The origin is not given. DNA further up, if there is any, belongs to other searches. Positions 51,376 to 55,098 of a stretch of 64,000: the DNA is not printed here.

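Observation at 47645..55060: Integrative element at tRNA-Gly(CCC) carrying a primase-polymerase and a candidate antiphage STAND NTPase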

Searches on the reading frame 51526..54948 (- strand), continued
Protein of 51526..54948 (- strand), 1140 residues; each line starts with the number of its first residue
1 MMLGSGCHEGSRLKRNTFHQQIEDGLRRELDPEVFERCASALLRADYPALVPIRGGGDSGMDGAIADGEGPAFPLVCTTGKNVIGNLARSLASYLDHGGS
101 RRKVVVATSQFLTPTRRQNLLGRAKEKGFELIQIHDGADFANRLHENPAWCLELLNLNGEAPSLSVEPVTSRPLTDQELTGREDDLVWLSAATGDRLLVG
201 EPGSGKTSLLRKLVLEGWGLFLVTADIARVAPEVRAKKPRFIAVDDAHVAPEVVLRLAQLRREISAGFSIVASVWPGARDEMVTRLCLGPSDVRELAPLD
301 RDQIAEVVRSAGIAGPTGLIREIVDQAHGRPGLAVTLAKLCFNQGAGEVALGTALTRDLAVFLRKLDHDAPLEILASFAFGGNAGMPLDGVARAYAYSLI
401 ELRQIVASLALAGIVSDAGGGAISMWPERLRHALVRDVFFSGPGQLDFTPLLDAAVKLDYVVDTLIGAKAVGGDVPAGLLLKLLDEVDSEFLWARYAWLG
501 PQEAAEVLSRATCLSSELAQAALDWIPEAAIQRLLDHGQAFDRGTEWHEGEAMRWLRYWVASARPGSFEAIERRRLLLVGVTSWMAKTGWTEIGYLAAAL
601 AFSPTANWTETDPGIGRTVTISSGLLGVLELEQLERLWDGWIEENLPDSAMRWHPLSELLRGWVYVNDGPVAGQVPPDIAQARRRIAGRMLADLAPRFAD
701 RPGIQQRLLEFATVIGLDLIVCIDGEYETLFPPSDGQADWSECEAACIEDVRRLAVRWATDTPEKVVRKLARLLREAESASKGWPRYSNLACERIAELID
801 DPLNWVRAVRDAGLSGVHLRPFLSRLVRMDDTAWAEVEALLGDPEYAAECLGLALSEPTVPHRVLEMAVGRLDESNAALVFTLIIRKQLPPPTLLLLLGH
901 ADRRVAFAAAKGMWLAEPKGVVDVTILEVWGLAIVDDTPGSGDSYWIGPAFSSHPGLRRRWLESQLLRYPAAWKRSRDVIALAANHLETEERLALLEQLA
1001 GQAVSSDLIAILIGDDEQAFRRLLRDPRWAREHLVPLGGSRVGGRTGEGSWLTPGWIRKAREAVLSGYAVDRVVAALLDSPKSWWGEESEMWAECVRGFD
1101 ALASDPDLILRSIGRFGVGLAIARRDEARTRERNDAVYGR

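Call 28: search_solved_structures(query=A1, max_evalue=1, show_alignments=2)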
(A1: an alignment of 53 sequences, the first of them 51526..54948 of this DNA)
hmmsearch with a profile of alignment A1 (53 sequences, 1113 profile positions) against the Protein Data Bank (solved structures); distinct sequences matched with E-value up to 1: 100 (the best 60 are shown).
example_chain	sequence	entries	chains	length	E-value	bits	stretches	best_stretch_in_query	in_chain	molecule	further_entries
9m3v_A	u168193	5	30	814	0.0012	19.7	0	184-211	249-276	Cell division control protein 48 homolog A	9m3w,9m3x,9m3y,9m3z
9m4n_A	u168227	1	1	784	0.0018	19.2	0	184-211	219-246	Cell division control protein 48 homolog A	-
7wub_C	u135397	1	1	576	0.0041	18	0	184-211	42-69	Transitional endoplasmic reticulum ATPase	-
7wub_D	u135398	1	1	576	0.0041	18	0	184-211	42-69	Transitional endoplasmic reticulum ATPase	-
6mck_A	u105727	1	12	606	0.0046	17.8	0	184-211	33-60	Transitional endoplasmic reticulum ATPase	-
7lmy_A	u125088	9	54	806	0.0058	17.5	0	184-211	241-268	Transitional endoplasmic reticulum ATPase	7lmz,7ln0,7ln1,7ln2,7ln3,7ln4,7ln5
9yrc_A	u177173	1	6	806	0.0058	17.5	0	184-211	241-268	Transitional endoplasmic reticulum ATPase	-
5c19_A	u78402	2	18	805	0.0061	17.4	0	184-211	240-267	Transitional endoplasmic reticulum ATPase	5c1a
7rlh_A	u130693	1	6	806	0.0061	17.4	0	184-211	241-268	Transitional endoplasmic reticulum ATPase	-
10qq_A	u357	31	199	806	0.0061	17.4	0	184-211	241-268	Transitional endoplasmic reticulum ATPase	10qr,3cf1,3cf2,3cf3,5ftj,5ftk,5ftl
7l5w_A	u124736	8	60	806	0.0061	17.4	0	184-211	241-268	Transitional endoplasmic reticulum ATPase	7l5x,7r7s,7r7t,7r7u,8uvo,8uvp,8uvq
7bp8_A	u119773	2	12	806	0.0061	17.4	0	184-211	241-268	Transitional endoplasmic reticulum ATPase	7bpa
7k57_A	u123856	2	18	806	0.0061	17.4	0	184-211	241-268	Transitional endoplasmic reticulum ATPase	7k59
7rlf_A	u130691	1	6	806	0.0061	17.4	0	184-211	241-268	Transitional endoplasmic reticulum ATPase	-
5ifw_B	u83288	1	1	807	0.0061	17.4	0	184-211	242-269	Transitional endoplasmic reticulum ATPase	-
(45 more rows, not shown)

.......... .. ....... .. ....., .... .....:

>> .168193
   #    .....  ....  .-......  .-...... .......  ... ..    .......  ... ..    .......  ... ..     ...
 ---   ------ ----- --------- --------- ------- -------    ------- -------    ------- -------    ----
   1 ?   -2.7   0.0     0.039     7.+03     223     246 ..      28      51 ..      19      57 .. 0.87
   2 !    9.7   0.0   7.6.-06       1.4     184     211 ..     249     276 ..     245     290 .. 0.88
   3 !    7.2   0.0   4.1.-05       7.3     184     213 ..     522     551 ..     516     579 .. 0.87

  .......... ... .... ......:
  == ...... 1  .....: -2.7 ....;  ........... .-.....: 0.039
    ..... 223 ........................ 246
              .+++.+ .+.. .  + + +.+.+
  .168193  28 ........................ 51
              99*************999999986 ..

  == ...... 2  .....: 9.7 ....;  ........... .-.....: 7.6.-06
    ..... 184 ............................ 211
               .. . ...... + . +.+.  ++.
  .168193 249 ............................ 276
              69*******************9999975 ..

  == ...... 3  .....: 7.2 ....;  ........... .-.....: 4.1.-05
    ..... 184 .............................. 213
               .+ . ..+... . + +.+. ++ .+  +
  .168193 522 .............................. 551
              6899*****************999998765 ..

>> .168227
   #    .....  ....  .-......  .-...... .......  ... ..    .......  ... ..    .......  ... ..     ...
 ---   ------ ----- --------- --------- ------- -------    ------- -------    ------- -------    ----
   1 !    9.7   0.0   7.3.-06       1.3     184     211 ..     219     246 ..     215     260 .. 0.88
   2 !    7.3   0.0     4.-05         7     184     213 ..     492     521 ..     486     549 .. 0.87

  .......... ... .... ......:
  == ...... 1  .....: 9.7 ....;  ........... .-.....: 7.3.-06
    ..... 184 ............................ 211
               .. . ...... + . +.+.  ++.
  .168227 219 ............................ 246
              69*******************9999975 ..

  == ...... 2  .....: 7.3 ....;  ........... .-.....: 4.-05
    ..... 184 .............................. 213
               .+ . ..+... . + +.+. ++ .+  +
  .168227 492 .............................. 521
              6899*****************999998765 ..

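Call 45: search_protein_families(library=pfam, alignment_id=A2, max_evalue=0.01)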
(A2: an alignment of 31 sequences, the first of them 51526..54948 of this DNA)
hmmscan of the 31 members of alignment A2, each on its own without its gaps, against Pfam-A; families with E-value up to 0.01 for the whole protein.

A. member 1, window:51526-54948:- (1140 aa): 2 families
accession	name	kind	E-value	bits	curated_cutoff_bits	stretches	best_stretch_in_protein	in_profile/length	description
PF13671.12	AAA_33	-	0.0019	18.9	27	0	197-262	3-67/143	AAA domain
PF04471.18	Mrr_cat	-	0.0033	18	21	1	28-119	2-97/115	Restriction endonuclease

B. families by the number of members that match (of 31 scanned): 18 families
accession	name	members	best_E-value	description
PF13401.12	AAA_22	22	1.3e-06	AAA domain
PF13671.12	AAA_33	20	1.2e-06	AAA domain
PF13191.12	AAA_16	18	0.00032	AAA ATPase domain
PF20720.3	nSTAND3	13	1.1e-05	Novel STAND NTPase 3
PF25199.1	nSTAND_NTPase5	6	6.3e-06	Novel STAND NTPase 5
PF12802.13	MarR_2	3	0.00022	MarR family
PF09339.16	HTH_IclR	2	7.1e-05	IclR helix-turn-helix domain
PF00004.35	AAA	2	0.00048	ATPase family associated with various cellular activities (AAA)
PF05729.18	NACHT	2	0.0023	NACHT domain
PF13384.12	HTH_23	2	0.0091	Homeodomain-like domain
PF14532.12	Sigma54_activ_2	1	0.00093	Sigma-54 interaction domain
PF08784.17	RPA_C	1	0.0029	Replication protein A C terminal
PF04471.18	Mrr_cat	1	0.0033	Restriction endonuclease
PF13412.12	HTH_24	1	0.0035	Winged helix-turn-helix DNA-binding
PF25546.1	DUF7925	1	0.0057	Domain of unknown function (DUF7925)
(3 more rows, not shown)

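Call 46: predict_structure(alignment_id=A1)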
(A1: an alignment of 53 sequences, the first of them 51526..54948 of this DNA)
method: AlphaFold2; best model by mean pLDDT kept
length: 1140 residues; sequences in the alignment: 53
mean_pLDDT: 85.3   pTM: 0.72
mean pLDDT of the five models: 85.3, 84.0, 82.5, 81.7, 81.1
residues with pLDDT >= 90: 528; 70-90: 496; 50-70: 73; < 50: 43
segments of 3 or more residues with pLDDT < 50: 1-14, 55-69, 542-548, 1042-1048
pLDDT, mean of each block of 10 residues (from residue 1): 29 58 86 87 74 50 38 81 87 80 88 85 87 86 79 77 79 69 90 90 86 88 86 87 89 91 90 88 92 92 91 85 90 86 79 81 66 89 93 88 80 75 87 93 84 94 96 93 94 95 94 83 94 84 48 88 90 95 89 88 90 86 90 93 76 84 73 77 94 90 91 90 91 74 90 96 95 91 89 95 93 93 91 86 91 93 93 91 93 93 92 91 89 80 74 86 83 74 86 88 81 91 92 85 51 90 96 92 83 92 94 96 95 86
secondary structure, 60 per line:
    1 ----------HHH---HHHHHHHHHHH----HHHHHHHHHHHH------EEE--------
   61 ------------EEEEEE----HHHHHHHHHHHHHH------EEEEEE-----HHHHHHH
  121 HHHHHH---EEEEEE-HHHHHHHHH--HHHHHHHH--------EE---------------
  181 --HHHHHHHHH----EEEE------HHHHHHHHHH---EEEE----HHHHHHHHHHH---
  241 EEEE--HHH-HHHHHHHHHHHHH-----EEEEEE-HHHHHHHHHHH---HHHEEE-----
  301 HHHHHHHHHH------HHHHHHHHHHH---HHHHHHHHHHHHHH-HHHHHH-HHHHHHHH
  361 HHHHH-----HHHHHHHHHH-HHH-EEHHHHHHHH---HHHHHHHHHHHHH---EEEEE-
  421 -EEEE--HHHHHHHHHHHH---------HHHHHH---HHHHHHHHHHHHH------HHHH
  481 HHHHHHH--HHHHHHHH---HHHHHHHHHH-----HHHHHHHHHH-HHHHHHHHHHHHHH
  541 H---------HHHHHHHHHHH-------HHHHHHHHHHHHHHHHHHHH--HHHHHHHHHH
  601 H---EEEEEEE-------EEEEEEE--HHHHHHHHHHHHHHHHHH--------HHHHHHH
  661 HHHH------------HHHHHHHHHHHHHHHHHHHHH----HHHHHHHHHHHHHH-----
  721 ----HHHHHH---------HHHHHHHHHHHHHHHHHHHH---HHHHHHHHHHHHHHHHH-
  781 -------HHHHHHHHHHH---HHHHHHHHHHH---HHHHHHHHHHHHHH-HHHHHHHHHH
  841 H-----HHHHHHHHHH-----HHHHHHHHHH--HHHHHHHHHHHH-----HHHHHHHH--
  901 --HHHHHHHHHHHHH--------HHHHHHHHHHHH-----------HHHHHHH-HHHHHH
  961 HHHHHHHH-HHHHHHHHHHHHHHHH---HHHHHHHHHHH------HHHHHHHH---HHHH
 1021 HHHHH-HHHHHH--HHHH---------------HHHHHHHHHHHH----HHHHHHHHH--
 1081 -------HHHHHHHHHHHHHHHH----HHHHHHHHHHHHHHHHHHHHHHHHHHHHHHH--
elements in order (helices of 4 or more, strands of 3 or more residues): H17-27 H32-43 E50-52 E73-78 H83-96 E103-108 H114-126 E130-135 H137-145 H148-155 H183-191 E196-199 H206-215 E219-222 H227-237 E241-244 H251-263 E269-274 H276-286 E293-295 H301-310 H317-327 H331-344 H346-351 H353-365 H371-380 H388-395 H399-411 E415-419 E422-425 H428-439 H449-454 H458-470 H477-487 H490-497 H501-510 H516-525 H527-541 H551-561 H569-588 H591-601 E605-611 E619-625 H628-645 H654-664 H677-697 H702-715 H725-730 H740-759 H763-779 H788-798 H802-812 H816-829 H831-841 H847-856 H862-871 H874-885 H891-898 H903-915 H924-935 H947-953 H955-968 H970-985 H989-999 H1006-1013 H1017-1025 H1027-1032 H1035-1038 H1054-1065 H1070-1078 H1088-1103 H1108-1138

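Call 48: fold_search(model_id=the predicted structure, library=pdb)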
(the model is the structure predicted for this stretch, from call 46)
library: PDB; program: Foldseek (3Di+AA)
matches with E <= 10: 927; with E <= 0.001: 0
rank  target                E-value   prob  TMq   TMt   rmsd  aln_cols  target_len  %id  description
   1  1iqp_A                1.2e-03  1.00  0.14  0.40  12.0       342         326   14  Crystal Structure of the Clamp Loader Small Subunit from Pyrococcus furiosus (released 2001-09-19)
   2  8xks_D                1.2e-03  0.98  0.12  0.14  23.2       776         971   11  The cryo-EM structure of Orf2971-FtsHi motor complex (released 2024-12-04)
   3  9b3f_A                1.2e-03  0.96  0.14  0.15  25.4      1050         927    9  Cryo-EM structure of yeast (Nap1)2-H2A-H2B-Kap114 (released 2024-11-27)
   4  1fnn_A                1.4e-03  1.00  0.14  0.37  12.2       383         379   17  CRYSTAL STRUCTURE OF CDC6P FROM PYROBACULUM AEROPHILUM (released 2000-10-04)
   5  8efv_C                2.0e-03  1.00  0.16  0.47   8.3       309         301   22  Structure of single homo-hexameric Holliday junction ATP-dependent DNA helicase RuvB motor (released 2023-05-10)
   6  9g8r_B                2.0e-03  0.85  0.11  0.11  30.1      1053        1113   10  human SKI7-SKI238 complex in the open state (released 2024-10-16)
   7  8efy_K                2.2e-03  1.00  0.16  0.47   8.1       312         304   21  Structure of double homo-hexameric AAA+ ATPase RuvB motors (released 2023-05-10)
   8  9n75_LM               2.2e-03  0.92  0.14  0.11  52.7      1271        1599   10  SSU processome maturation and disassembly, State I (released 2025-11-05)
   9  9dx4_B                2.3e-03  1.00  0.16  0.50   7.6       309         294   18  EcRuvB T102R mutant (released 2026-01-21)
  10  9nc9_P                2.5e-03  1.00  0.17  0.24  26.6       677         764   11  Helical assembly of AVAST5 filament (released 2026-02-18)
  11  9dx4_C                2.6e-03  1.00  0.16  0.47   8.1       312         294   17  EcRuvB T102R mutant (released 2026-01-21)
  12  8ga7                  2.8e-03  0.77  0.07  0.14  32.4       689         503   15  Geometrically programmable nanomaterial construction using regularized protein building blocks (released 2024-03-13)
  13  9rtt_Q                3.1e-03  0.90  0.13  0.15  38.3      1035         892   11  Activated Elongation Complex with IWS1 and ELOF1 (released 2025-09-03)
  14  8a9k_A                3.1e-03  0.66  0.10  0.11  27.8      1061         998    9  Cryo-EM structure of USP1-UAF1 bound to FANCI and mono-ubiquitinated FANCD2 with ML323 (consensus reconstruction) (released 2022-10-12)
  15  8efy_C                3.3e-03  1.00  0.16  0.46   8.4       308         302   22  Structure of double homo-hexameric AAA+ ATPase RuvB motors (released 2023-05-10)
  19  9nc9_R                4.0e-03  1.00  0.16  0.22  26.2       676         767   11  Helical assembly of AVAST5 filament (released 2026-02-18)
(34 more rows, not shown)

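Call 96: list_cluster_members(proteins=[P0113, P0057, P0008, P0081, P0001, P0122])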
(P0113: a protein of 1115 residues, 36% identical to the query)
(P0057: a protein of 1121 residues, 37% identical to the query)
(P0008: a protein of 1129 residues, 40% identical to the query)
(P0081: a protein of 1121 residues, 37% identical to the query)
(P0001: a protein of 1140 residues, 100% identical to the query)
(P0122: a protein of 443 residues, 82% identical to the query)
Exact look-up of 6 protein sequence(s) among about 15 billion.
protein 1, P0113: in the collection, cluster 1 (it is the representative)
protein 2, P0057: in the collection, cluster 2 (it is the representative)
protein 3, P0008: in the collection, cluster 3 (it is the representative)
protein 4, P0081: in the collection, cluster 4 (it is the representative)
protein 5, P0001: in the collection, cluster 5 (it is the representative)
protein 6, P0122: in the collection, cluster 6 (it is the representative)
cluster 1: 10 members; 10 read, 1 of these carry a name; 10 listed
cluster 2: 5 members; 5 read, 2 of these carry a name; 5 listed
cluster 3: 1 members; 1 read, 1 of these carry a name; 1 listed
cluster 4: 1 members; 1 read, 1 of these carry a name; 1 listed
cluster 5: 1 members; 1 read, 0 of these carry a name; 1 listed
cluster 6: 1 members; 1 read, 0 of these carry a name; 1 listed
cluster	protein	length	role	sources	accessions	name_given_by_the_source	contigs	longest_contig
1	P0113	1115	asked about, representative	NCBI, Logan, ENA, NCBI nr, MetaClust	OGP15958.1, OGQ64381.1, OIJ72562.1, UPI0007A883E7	MAG: hypothetical protein A2V21_313060 [Deltaproteobacteria bacterium GWC2_55_46] | MAG: hypothetical protein A2Z79_07245 [Deltaproteobacteria bacterium GWA2_55_82] | status=active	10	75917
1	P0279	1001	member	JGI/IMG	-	-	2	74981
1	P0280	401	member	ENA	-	-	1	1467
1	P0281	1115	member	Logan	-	-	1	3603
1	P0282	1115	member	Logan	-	-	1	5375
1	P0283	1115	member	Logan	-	-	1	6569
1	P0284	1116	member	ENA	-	-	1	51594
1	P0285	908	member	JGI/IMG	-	-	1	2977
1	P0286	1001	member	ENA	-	-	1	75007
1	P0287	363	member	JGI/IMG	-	-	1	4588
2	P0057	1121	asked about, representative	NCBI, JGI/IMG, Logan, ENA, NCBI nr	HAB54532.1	MAG TPA: hypothetical protein DCE80_20525 [Ignavibacteriales bacterium] | hypothetical protein [Ignavibacteriales bacterium]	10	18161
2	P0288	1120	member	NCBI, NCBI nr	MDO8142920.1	MAG: hypothetical protein Q6358_15585 [Candidatus Brocadiales bacterium] | hypothetical protein [Candidatus Brocadiales bacterium]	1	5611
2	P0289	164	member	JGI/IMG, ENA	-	-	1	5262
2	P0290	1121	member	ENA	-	-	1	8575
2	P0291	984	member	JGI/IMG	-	-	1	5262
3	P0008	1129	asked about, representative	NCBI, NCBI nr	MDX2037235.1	MAG: hypothetical protein SFX72_11340 [Isosphaeraceae bacterium] | hypothetical protein [Isosphaeraceae bacterium]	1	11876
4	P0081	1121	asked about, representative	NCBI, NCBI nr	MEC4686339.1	MAG: hypothetical protein VST71_11475 [Nitrospirota bacterium] | hypothetical protein [Nitrospirota bacterium]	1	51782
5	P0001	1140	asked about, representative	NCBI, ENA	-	-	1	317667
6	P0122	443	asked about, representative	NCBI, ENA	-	-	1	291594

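Call 101: search_protein_families(library=ncbifam, proteins=[window:51526-54948:-], max_evalue=0.01)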
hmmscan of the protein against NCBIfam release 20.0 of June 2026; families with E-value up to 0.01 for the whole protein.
window:51526-54948:- (1140 aa): 0 families
